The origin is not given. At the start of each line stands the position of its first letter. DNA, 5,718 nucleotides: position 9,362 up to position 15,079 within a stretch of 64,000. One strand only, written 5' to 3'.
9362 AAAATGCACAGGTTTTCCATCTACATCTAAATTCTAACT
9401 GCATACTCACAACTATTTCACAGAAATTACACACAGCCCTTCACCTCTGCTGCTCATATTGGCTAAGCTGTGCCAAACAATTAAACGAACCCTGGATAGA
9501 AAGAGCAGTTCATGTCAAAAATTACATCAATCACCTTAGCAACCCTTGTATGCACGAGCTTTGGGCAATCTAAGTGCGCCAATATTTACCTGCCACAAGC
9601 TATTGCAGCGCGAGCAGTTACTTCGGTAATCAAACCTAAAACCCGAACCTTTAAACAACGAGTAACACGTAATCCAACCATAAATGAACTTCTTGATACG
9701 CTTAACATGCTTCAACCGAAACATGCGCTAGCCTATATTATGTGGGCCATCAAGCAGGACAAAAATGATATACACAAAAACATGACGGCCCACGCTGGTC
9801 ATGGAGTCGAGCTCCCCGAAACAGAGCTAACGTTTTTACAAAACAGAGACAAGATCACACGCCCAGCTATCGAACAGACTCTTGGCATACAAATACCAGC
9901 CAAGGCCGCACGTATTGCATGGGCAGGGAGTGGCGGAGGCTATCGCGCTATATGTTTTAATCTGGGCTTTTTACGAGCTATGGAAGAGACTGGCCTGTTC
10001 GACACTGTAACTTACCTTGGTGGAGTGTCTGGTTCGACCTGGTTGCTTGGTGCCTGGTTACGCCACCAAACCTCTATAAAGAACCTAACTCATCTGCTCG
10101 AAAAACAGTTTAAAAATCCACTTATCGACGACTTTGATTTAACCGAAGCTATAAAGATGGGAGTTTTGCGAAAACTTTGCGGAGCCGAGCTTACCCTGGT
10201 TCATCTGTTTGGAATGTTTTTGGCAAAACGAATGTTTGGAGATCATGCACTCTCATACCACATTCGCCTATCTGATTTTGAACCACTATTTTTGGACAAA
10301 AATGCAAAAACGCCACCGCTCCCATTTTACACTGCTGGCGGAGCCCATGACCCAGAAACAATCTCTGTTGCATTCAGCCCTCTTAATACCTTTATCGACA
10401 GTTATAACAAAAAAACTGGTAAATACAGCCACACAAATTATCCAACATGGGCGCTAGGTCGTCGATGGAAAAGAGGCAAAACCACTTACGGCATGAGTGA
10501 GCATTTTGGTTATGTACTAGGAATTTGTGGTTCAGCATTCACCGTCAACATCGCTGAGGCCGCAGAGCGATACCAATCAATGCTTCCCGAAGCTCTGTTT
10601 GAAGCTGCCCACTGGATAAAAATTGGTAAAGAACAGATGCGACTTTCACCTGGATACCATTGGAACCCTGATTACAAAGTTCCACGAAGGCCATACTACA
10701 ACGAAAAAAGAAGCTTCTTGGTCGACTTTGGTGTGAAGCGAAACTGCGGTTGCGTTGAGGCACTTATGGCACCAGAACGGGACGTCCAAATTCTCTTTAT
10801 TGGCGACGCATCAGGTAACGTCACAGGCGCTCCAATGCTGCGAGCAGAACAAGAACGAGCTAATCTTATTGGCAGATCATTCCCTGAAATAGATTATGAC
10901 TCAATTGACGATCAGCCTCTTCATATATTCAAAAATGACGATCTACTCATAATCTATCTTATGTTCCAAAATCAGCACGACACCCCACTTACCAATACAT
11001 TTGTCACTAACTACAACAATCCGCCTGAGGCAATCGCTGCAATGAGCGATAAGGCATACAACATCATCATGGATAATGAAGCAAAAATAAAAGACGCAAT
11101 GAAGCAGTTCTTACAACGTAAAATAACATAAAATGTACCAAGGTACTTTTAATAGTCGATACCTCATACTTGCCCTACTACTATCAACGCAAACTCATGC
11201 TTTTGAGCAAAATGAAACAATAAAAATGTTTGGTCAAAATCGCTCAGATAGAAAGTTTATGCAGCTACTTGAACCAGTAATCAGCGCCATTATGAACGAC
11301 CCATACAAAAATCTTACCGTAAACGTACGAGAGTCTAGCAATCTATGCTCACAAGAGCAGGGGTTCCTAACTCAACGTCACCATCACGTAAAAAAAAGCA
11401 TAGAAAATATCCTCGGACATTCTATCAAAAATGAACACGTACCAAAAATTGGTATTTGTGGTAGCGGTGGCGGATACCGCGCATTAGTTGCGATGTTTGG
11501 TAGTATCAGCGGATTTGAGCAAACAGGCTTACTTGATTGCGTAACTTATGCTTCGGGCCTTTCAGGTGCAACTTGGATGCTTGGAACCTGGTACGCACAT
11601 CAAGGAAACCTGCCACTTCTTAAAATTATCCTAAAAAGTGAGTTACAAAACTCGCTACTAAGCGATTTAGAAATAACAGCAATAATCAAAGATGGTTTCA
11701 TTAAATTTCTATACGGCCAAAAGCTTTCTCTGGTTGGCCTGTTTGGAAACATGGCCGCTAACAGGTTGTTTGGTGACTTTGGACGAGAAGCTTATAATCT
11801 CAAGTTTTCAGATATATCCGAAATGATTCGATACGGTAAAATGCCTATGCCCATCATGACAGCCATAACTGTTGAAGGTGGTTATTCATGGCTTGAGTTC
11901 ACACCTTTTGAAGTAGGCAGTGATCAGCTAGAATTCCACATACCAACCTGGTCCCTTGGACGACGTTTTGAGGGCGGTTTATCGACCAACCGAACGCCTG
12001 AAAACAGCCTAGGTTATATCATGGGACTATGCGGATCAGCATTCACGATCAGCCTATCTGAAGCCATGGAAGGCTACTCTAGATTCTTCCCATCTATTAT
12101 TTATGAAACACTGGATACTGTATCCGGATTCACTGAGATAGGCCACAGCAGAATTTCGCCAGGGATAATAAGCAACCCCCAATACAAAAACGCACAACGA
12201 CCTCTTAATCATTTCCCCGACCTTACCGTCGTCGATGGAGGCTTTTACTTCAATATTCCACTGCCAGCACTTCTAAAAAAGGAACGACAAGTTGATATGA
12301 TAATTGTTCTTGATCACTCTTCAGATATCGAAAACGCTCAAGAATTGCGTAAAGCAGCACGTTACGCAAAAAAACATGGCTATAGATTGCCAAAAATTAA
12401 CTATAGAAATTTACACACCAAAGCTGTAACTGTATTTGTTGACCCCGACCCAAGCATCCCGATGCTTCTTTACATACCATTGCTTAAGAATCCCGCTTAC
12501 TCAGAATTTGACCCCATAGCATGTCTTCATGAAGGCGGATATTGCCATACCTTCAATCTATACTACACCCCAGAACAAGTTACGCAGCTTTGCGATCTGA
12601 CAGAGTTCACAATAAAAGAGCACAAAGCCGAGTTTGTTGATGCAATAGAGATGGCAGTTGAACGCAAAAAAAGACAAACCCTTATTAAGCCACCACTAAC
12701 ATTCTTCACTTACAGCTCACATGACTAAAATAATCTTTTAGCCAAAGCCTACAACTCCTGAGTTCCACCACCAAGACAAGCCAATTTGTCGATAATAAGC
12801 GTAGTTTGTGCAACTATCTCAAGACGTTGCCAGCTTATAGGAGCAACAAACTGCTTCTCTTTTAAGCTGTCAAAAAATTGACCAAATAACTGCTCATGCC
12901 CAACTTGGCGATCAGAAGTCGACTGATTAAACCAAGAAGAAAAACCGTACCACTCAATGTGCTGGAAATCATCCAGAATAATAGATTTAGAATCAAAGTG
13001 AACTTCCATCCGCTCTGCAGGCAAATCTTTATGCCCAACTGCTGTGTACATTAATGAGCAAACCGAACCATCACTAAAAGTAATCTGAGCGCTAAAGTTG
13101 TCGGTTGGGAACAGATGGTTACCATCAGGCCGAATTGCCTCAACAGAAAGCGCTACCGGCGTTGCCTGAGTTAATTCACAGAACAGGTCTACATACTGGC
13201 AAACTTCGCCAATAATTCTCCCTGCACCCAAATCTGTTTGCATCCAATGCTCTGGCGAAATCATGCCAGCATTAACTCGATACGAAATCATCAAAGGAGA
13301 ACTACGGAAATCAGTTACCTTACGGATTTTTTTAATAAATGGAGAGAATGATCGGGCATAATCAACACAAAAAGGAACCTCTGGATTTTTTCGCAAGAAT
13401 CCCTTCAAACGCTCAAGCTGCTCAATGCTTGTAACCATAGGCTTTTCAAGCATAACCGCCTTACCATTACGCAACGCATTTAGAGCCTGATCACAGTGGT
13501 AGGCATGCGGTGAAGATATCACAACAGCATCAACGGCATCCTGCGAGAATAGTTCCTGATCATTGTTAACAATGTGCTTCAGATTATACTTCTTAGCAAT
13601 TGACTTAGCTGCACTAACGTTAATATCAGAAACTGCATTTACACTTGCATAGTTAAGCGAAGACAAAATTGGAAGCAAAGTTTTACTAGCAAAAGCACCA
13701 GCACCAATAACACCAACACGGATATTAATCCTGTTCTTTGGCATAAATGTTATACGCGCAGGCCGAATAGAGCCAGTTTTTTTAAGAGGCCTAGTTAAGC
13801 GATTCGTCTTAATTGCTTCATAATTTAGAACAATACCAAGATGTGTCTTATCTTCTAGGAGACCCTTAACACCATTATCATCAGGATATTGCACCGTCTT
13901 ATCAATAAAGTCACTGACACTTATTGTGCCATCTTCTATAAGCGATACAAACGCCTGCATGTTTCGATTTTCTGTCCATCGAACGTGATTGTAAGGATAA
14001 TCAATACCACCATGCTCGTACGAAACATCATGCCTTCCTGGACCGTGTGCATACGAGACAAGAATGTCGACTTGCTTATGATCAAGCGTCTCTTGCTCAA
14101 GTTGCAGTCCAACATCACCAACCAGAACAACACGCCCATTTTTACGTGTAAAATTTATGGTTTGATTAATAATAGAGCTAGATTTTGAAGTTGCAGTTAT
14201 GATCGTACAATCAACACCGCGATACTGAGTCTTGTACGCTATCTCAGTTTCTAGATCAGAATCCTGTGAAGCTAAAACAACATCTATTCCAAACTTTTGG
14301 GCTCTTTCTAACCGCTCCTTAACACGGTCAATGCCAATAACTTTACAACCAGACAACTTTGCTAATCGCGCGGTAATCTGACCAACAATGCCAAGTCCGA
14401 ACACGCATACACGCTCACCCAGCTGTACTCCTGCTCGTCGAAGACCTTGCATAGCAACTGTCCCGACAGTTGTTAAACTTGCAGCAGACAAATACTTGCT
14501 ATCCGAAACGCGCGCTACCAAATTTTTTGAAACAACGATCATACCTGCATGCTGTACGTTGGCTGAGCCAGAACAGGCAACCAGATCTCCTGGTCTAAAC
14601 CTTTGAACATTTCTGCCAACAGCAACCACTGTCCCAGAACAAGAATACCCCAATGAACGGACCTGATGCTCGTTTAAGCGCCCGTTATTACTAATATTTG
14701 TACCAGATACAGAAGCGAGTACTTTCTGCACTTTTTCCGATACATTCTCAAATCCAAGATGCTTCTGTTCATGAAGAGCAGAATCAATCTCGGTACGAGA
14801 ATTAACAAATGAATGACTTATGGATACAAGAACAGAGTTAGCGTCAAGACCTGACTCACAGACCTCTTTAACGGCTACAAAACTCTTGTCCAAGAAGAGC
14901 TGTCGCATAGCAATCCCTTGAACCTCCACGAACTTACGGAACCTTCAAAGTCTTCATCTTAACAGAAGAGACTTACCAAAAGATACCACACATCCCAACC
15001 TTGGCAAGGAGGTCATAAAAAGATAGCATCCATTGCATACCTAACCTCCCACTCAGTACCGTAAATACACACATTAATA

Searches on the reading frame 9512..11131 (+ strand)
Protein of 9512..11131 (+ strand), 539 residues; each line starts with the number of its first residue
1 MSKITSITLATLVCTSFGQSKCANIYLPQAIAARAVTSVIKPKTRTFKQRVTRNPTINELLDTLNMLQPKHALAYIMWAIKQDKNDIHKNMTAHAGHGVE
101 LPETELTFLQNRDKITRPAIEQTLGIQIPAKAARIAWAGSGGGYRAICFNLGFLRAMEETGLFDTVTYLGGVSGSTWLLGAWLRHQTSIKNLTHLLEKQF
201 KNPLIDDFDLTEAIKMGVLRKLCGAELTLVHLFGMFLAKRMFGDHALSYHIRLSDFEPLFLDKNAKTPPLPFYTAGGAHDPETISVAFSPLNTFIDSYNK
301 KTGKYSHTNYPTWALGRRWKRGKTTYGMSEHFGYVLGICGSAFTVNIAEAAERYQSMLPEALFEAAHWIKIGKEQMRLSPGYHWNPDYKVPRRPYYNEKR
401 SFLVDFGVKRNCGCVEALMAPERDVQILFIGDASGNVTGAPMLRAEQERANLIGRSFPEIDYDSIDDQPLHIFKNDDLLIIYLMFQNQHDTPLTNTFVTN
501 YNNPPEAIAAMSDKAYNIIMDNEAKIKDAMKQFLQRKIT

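Call 64: search_protein_families(library=pfam, proteins=[window:9512-11131:+])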
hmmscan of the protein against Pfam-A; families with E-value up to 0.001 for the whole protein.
window:9512-11131:+ (539 aa): 1 family
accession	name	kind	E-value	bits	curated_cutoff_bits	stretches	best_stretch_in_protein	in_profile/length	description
PF01735.24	PLA2_B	-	9.6e-17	61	23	1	135-438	1-335/491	Lysophospholipase catalytic domain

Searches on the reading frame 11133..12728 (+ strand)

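Call 64: search_protein_families(library=pfam, proteins=[window:11133-12728:+])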
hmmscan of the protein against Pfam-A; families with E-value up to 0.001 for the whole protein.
window:11133-12728:+ (531 aa): 1 family
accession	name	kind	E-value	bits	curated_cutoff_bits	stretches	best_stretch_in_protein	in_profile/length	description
PF01735.24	PLA2_B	-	2e-30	106.1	23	1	106-402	1-337/491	Lysophospholipase catalytic domain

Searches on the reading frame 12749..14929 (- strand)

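Call 64: search_protein_families(library=pfam, proteins=[window:12749-14929:-])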
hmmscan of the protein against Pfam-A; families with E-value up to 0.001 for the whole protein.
window:12749-14929:- (726 aa): 9 families
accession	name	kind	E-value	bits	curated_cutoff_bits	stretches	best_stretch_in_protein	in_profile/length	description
PF01408.29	GFO_IDH_MocA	-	2.8e-24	86.5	24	1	403-517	1-114/120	Oxidoreductase family, NAD-binding Rossmann fold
PF00107.32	ADH_zinc_N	-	2.2e-19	70.1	31.8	1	182-294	2-114/129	Zinc-binding dehydrogenase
PF02558.23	ApbA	-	2.7e-05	24.3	22.2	1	174-246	1-74/150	Ketopantoate reductase PanE/ApbA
PF02826.25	2-Hacid_dh_C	-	4.7e-05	23.3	25.1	1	171-216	36-81/178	D-isomer specific 2-hydroxyacid dehydrogenase, NAD binding domain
PF08240.17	ADH_N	-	7.1e-05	23.5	23.5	1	74-123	14-70/104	Alcohol dehydrogenase GroES-like domain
PF02254.24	TrkA_N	-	0.00029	21.6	23.8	1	174-223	1-50/116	TrkA-N domain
PF01118.30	Semialdhyde_dh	-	0.00029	21.6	26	0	404-492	1-93/121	Semialdehyde dehydrogenase, NAD binding domain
PF01262.27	AlaDh_PNT_C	-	0.00036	20.4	23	1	159-250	14-107/214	Alanine dehydrogenase/PNT, C-terminal domain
PF03721.20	UDPG_MGDP_dh_N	-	0.00065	19.7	27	0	173-218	2-47/187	UDP-glucose/GDP-mannose dehydrogenase family, NAD binding domain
